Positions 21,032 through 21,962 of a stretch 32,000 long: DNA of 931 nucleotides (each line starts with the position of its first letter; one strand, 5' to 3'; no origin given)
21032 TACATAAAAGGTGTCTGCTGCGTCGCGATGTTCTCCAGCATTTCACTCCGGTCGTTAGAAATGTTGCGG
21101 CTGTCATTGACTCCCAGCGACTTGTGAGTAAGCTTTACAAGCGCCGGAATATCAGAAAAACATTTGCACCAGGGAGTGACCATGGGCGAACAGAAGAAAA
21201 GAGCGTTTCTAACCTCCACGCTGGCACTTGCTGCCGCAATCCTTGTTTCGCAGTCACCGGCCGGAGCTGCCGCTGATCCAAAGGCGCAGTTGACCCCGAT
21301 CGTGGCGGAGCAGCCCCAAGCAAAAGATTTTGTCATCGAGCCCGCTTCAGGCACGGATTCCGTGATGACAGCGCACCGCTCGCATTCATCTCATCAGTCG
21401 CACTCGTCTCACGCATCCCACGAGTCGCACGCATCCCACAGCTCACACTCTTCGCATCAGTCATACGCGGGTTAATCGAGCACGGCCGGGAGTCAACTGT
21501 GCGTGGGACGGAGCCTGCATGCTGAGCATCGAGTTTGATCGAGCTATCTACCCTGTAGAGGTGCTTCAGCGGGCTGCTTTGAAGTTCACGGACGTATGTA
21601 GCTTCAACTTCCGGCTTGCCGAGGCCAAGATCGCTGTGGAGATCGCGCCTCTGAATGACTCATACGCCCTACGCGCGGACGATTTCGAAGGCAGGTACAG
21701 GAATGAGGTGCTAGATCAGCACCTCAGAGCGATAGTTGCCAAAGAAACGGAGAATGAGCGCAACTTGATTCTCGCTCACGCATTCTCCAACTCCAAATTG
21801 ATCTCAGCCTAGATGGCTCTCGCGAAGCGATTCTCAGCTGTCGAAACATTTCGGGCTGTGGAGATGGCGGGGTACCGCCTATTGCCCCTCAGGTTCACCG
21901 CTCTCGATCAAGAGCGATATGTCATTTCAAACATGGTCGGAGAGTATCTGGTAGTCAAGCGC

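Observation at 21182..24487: Complete His-Xaa-Ser (HxsABCD) twin radical-SAM peptide cluster embedded in a mobile defence island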

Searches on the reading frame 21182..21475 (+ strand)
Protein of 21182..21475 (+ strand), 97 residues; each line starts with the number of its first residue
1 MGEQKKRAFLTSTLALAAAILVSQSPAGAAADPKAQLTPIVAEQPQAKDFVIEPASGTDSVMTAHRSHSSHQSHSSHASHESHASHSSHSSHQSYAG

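Call 3: search_protein_families(library=ncbifam, proteins=[window:21182-21475:+], max_evalue=0.01)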
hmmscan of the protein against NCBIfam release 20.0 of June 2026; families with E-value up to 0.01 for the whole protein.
window:21182-21475:+ (97 aa): 5 families
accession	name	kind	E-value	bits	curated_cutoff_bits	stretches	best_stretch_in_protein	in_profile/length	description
NF038313.3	HisXaaSer_A4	exception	1.8e-10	41.5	55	1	48-94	46-89/93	His-Xaa-Ser repeat protein HxsA4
TIGR03979.1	His_Ser_Rich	equivalog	1.5e-08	34.8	121.65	1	17-82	11-74/190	His-Xaa-Ser repeat protein HxsA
NF038309.1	HisXaaSer_A3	equivalog_domain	3.2e-07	30.1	65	1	59-95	41-79/81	His-Xaa-Ser repeat protein HxsA3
NF038296.1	HisXaaSer_A2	equivalog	6.3e-07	30.3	48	1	40-82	53-94/96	His-Xaa-Ser repeat protein HxsA2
NF058666.1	D_CycloSer_DcsG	equivalog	0.0014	17.8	360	1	21-79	105-163/298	D-cycloserine synthetase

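Call 4: search_protein_families(library=pfam, proteins=[window:21182-21475:+], max_evalue=0.01)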
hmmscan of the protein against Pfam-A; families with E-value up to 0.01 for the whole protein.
window:21182-21475:+ (97 aa): 0 families

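Call 20: find_homologous_proteins(query=window:21182-21475:+, max_evalue=0.001)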
Query window:21182-21475:+ (97 aa): 44 proteins with E <= 0.001 among 322 candidates.
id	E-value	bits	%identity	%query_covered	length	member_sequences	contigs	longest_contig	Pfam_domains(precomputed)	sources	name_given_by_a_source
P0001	7.7e-48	178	96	100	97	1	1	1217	-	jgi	jgi:hypothetical protein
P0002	1.8e-47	176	96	100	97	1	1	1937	-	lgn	-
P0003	1.2e-45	171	91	100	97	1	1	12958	-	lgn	-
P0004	3.8e-43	163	91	66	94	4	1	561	-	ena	-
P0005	3.2e-40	153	86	71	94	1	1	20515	-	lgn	-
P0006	9.3e-39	149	80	100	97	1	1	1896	-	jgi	jgi:hypothetical protein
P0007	1.2e-35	139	77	68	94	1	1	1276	-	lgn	-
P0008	3.5e-30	121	72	100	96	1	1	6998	-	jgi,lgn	jgi:hypothetical protein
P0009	1.4e-21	94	60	100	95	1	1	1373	-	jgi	jgi:hypothetical protein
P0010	4.1e-18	83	44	74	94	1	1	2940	-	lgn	-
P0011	3.2e-16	77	51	93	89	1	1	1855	-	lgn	-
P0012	9.9e-12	63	49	100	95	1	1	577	-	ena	-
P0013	3.9e-10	58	35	71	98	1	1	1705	-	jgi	-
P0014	2.5e-9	55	43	90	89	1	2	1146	-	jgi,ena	-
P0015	6.1e-9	54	43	90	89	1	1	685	-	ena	-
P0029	2.3e-5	42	38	71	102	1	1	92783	-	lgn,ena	-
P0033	9.1e-5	40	-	-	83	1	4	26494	-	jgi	jgi:hypothetical protein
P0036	1.4e-4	40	-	-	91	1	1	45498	-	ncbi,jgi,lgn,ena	jgi:hypothetical protein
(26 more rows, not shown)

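Call 38: find_encoding_contigs(protein=P0005, flank=10000, max_places=4)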
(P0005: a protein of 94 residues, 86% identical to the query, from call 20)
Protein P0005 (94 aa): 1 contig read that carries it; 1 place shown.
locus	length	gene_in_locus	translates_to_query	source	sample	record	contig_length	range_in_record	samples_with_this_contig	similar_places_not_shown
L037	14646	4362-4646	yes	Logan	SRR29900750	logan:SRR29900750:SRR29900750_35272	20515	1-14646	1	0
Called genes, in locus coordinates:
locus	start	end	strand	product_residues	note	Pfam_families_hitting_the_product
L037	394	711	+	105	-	-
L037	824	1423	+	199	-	-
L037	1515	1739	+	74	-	-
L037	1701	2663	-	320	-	PF01582:TIR (weak), PF13676:TIR_2, PF27176:Y4lF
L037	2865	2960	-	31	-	-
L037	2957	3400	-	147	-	PF00589:Phage_integrase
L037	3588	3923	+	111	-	-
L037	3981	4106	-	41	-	-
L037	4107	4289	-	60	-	-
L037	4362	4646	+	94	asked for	-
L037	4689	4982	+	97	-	PF27806:HxsD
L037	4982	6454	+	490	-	PF04055:Radical_SAM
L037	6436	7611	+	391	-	PF04055:Radical_SAM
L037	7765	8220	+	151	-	-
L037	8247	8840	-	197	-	PF18475:PIN7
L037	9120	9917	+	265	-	PF01170:UPF0020 (faint), PF01555:N6_N4_Mtase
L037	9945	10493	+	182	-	-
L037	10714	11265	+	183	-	PF21983:NikA-like (weak)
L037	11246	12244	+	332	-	PF03432:Relaxase, PF01076:Mob_Pre (weak)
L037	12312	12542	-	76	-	-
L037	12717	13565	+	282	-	PF00520:Ion_trans, PF07885:Ion_trans_2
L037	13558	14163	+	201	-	-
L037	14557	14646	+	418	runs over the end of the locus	PF02463:SMC_N (faint), PF13476:AAA_23, PF13175:AAA_15, PF13304:AAA_21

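Call 39: find_encoding_contigs(protein=P0003, flank=10000, max_places=4)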
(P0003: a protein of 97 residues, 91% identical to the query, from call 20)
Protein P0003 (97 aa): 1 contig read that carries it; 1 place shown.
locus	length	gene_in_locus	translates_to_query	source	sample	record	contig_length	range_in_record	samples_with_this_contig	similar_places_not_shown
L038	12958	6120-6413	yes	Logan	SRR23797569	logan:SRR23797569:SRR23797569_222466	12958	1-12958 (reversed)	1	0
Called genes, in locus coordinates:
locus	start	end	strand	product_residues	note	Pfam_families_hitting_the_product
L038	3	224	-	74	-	?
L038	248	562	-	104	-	-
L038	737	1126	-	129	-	-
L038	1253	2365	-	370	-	PF01270:Glyco_hydro_8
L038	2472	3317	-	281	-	PF02567:PhzC-PhzF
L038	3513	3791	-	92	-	PF08843:AbiEii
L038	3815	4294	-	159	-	PF08843:AbiEii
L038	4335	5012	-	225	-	PF13338:AbiEi_4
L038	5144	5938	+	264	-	PF04471:Mrr_cat, PF22722:NA-iREase1 (weak), PF01396:Zn_ribbon_Top1 (weak)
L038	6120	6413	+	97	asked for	-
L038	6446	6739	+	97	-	PF27806:HxsD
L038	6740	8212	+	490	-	PF13353:Fer4_12 (faint), PF04055:Radical_SAM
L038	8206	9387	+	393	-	PF04055:Radical_SAM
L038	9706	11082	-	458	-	PF01266:DAO (faint), PF01494:FAD_binding_3, PF13450:NAD_binding_8 (weak)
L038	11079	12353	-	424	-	PF00266:Aminotran_5, PF22580:KYNU_C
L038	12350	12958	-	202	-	?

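Call 48: find_encoding_contigs(protein=P0029, flank=10000, max_places=2)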
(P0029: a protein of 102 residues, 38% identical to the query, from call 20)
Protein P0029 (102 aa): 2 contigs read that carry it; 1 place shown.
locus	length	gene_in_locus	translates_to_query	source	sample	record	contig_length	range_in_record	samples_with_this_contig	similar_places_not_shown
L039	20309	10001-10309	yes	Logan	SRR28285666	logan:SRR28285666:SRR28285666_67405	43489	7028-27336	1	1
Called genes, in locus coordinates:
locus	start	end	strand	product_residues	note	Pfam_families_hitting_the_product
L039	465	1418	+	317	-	PF13271:DUF4062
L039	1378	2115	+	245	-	-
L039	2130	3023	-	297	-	-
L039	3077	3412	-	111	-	-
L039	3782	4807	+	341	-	-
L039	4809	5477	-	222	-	-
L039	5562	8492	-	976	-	PF13604:AAA_30 (faint), PF01443:Viral_helicase1 (faint), PF13086:AAA_11, PF13087:AAA_12, PF13538:UvrD_C_2 (weak)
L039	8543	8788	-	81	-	-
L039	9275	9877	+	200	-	-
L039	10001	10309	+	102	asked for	-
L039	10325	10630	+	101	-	PF27806:HxsD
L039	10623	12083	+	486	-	PF04055:Radical_SAM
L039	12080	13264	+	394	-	PF04055:Radical_SAM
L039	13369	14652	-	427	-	-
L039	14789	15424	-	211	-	-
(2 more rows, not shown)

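Call 49: find_encoding_contigs(protein=P0036, flank=10000, max_places=2)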
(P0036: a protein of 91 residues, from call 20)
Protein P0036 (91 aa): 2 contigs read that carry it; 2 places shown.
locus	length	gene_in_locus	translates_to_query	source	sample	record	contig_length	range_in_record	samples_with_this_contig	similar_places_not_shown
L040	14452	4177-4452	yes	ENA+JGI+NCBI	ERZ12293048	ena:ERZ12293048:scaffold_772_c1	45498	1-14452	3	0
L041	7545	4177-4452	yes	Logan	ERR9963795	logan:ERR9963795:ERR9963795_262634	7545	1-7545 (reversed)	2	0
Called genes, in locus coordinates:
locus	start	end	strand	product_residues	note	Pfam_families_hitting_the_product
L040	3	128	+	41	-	?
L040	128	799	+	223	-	PF01656:CbiA (weak), PF13500:AAA_26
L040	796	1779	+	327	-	PF04055:Radical_SAM, PF06968:BATS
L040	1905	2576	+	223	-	PF12161:HsdM_N, PF02384:N6_Mtase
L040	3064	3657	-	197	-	PF13649:Methyltransf_25, PF08241:Methyltransf_11, PF08242:Methyltransf_12 (weak)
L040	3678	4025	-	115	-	-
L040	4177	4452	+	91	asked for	-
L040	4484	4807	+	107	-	PF27806:HxsD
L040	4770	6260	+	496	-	PF04055:Radical_SAM, PF13353:Fer4_12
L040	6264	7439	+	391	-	PF04055:Radical_SAM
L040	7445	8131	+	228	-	PF04471:Mrr_cat, PF22722:NA-iREase1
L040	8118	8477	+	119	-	-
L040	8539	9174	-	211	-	-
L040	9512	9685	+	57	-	PF13936:HTH_38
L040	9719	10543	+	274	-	PF00665:rve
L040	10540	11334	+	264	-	PF01695:IstB_IS21, PF00308:Bac_DnaA, PF13173:AAA_14 (faint), PF00004:AAA (weak)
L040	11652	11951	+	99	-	PF01909:NTP_transf_2, PF18765:Polbeta (weak)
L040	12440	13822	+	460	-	PF01637:ATPase_2, PF13191:AAA_16 (weak), PF13173:AAA_14 (faint), PF13401:AAA_22 (faint), PF03008:DUF234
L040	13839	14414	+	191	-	PF21686:LigD_Prim-Pol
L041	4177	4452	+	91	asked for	-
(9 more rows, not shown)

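Call 50: find_encoding_contigs(protein=P0033, flank=10000, max_places=2)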
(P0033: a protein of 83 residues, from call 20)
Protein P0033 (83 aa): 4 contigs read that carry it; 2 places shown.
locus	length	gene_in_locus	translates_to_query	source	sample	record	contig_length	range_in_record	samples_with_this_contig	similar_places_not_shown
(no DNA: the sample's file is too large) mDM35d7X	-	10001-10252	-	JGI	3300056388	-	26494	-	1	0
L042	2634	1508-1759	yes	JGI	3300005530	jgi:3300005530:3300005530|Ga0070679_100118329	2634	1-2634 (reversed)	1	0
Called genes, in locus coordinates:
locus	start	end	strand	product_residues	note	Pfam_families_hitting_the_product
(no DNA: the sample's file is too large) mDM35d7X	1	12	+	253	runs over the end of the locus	-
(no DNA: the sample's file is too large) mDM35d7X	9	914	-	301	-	PF08843:AbiEii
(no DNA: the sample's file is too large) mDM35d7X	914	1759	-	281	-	PF13338:AbiEi_4 (weak)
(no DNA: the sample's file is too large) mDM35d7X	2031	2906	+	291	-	PF13481:AAA_25 (faint), PF13191:AAA_16 (weak), PF20720:nSTAND3 (weak), PF13401:AAA_22 (faint), PF00004:AAA, PF07728:AAA_5 (weak)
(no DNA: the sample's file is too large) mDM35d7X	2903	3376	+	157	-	PF27322:Cap8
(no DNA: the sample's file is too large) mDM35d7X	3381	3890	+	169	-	PF18173:bacHORMA_2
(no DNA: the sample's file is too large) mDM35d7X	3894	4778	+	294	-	PF18144:SMODS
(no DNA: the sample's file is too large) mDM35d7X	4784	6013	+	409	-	PF18145:SAVED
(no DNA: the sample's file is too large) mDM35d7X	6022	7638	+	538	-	PF18733:HEPN_LA2681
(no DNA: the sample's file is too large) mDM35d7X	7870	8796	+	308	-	-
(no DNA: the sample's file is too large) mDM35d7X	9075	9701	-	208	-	PF13489:Methyltransf_23 (faint), PF13847:Methyltransf_31, PF08241:Methyltransf_11, PF08242:Methyltransf_12 (weak), PF13649:Methyltransf_25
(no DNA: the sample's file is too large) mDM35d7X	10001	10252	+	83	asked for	-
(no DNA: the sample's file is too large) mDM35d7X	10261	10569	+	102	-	PF27806:HxsD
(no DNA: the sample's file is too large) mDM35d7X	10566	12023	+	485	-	PF04055:Radical_SAM, PF13353:Fer4_12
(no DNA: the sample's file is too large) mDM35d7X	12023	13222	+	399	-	PF04055:Radical_SAM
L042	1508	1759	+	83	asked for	-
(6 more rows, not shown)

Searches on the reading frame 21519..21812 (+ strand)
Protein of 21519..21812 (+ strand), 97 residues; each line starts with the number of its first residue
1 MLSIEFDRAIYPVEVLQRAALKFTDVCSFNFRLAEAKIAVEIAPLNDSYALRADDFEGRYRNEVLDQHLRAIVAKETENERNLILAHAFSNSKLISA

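Call 3: search_protein_families(library=ncbifam, proteins=[window:21519-21812:+], max_evalue=0.01)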
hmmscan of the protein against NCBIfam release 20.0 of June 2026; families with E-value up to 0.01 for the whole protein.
window:21519-21812:+ (97 aa): 2 families
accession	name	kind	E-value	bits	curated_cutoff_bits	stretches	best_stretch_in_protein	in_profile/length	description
TIGR03976.1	chp_LLNDYxLRE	equivalog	7.1e-15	55.2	50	1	6-92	1-87/90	His-Xaa-Ser system protein HxsD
NF038315.1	HxsD_rel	equivalog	1.6e-05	25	41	1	4-55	1-52/62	HxsD-like protein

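Call 4: search_protein_families(library=pfam, proteins=[window:21519-21812:+], max_evalue=0.01)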
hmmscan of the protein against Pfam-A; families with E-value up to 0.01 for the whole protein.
window:21519-21812:+ (97 aa): 0 families

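Call 59: search_solved_structures(query=window:21519-21812:+, max_evalue=10)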
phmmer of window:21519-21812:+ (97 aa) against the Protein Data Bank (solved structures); distinct sequences matched with E-value up to 10: 0.

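Call 60: find_homologous_proteins(query=window:21519-21812:+, max_evalue=0.00001)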
Query window:21519-21812:+ (97 aa): 60 proteins with E <= 0.00001 among 60 candidates.
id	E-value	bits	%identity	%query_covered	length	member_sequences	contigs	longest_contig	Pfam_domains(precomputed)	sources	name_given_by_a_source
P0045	4.6e-51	188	94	100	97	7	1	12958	PF27806.1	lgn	-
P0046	9.2e-47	174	89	100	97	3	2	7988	PF27806.1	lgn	-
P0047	4.1e-45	169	86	100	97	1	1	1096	PF27806.1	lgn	-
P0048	1.5e-42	161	77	100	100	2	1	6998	PF27806.1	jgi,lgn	jgi:His-Xaa-Ser system protein HxsD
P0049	1.5e-42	161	81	100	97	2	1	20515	PF27806.1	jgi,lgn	jgi:His-Xaa-Ser system protein HxsD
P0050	2.5e-42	160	81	100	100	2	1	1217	PF27806.1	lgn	-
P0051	1.1e-40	155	78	100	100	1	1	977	PF27806.1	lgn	-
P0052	5.5e-36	140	71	97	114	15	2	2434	PF27806.1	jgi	jgi:His-Xaa-Ser system protein HxsD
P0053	3.1e-34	135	66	99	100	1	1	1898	PF27806.1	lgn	-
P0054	5.1e-32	127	65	99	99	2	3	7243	PF27806.1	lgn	-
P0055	7.7e-32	127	64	99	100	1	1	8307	PF27806.1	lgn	-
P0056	5.2e-31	124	63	97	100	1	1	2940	PF27806.1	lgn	-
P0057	1.1e-28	117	60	99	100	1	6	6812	PF27806.1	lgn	-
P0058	4.9e-28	115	60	95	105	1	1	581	PF27806.1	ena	-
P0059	8.9e-27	111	57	99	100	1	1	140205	PF27806.1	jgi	jgi:His-Xaa-Ser system protein HxsD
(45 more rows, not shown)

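Call 68: predict_structure(alignment_id=A3)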
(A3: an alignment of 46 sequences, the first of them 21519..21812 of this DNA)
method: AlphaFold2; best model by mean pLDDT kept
length: 97 residues; sequences in the alignment: 46
mean_pLDDT: 89.2   pTM: 0.74
mean pLDDT of the five models: 89.2, 88.9, 88.3, 87.7, 87.7
residues with pLDDT >= 90: 66; 70-90: 24; 50-70: 4; < 50: 3
segments of 3 or more residues with pLDDT < 50: 95-97
pLDDT, mean of each block of 10 residues (from residue 1): 95 97 95 96 87 90 97 90 81 53
secondary structure, 60 per line:
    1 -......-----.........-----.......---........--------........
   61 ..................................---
elements in order: E2-7 H13-21 E27-33 E37-44 H53-94

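Call 71: fold_search(model_id=the predicted structure, library=pdb)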
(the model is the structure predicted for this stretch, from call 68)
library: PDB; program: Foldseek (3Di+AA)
matches with E <= 10: 910; with E <= 0.001: 0
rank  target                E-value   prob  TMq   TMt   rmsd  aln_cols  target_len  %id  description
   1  5jmv_D                3.3e-02  0.93  0.39  0.46   4.6        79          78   23  Crystal structure of mjKae1-pfuPcc1 complex (released 2016-07-06)
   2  3eno_C                4.6e-02  0.90  0.39  0.46   4.6        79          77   23  Crystal structure of Pyrococcus furiosus Pcc1 in complex with Thermoplasma acidophilum Kae1 (released 2008-10-28)
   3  5jmv_F                7.3e-02  0.72  0.35  0.42   5.3        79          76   22  Crystal structure of mjKae1-pfuPcc1 complex (released 2016-07-06)
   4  6zv9_B                7.3e-02  0.63  0.30  0.20   6.5        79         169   18  Terbium(III)-bound de novo TIM barrel-ferredoxin fold fusion dimer with 4-glutamate binding site and tryptophan antenn (released 2020-11-25)
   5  6wmk_B                7.8e-02  0.75  0.33  0.43   4.8        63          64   13  Crystal structure of beta sheet heterodimer LHD29 (released 2021-11-10)
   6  3eno_F                8.4e-02  0.77  0.38  0.44   4.5        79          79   23  Crystal structure of Pyrococcus furiosus Pcc1 in complex with Thermoplasma acidophilum Kae1 (released 2008-10-28)
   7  5y5x_N                9.0e-02  0.21  0.26  0.05  17.0       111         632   15  V/A-type ATPase/synthase from Thermus thermophilus, rotational state 1 (released 2018-01-17)
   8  3eno_D                1.0e-01  0.84  0.38  0.46   4.4        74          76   23  Crystal structure of Pyrococcus furiosus Pcc1 in complex with Thermoplasma acidophilum Kae1 (released 2008-10-28)
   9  9d85_P                1.0e-01  0.82  0.38  0.45   3.9        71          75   20  Structure of the KEOPS complex (Cgi121/Bud32/Kae1/Pcc1) bound to tRNA in a distorted tRNA conformation (released 2024-12-18)
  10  6wxp_C                1.2e-01  0.54  0.30  0.21   6.3        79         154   18  De novo TIM barrel-ferredoxin fold fusion homodimer with 4-glutamate centre TFD-EE (released 2020-11-25)
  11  6zv9_A                1.5e-01  0.47  0.30  0.20   6.3        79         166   18  Terbium(III)-bound de novo TIM barrel-ferredoxin fold fusion dimer with 4-glutamate binding site and tryptophan antenn (released 2020-11-25)
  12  6wmk_A                1.9e-01  0.69  0.37  0.49   4.4        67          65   10  Crystal structure of beta sheet heterodimer LHD29 (released 2021-11-10)
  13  9quc                  1.9e-01  0.51  0.32  0.20   6.0        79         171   18  Metal-free de novo protein scaffold TFD-EH (released 2025-11-19)
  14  6wxo_A                2.0e-01  0.47  0.32  0.20   6.1        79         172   18  De novo TIM barrel-ferredoxin fold fusion homodimer with 2-histidine 2-glutamate centre TFD-HE (released 2020-11-25)
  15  9qud                  2.0e-01  0.41  0.30  0.19   6.4        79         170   18  Cu(II)-bound de novo protein scaffold TFD-EH (released 2025-11-19)
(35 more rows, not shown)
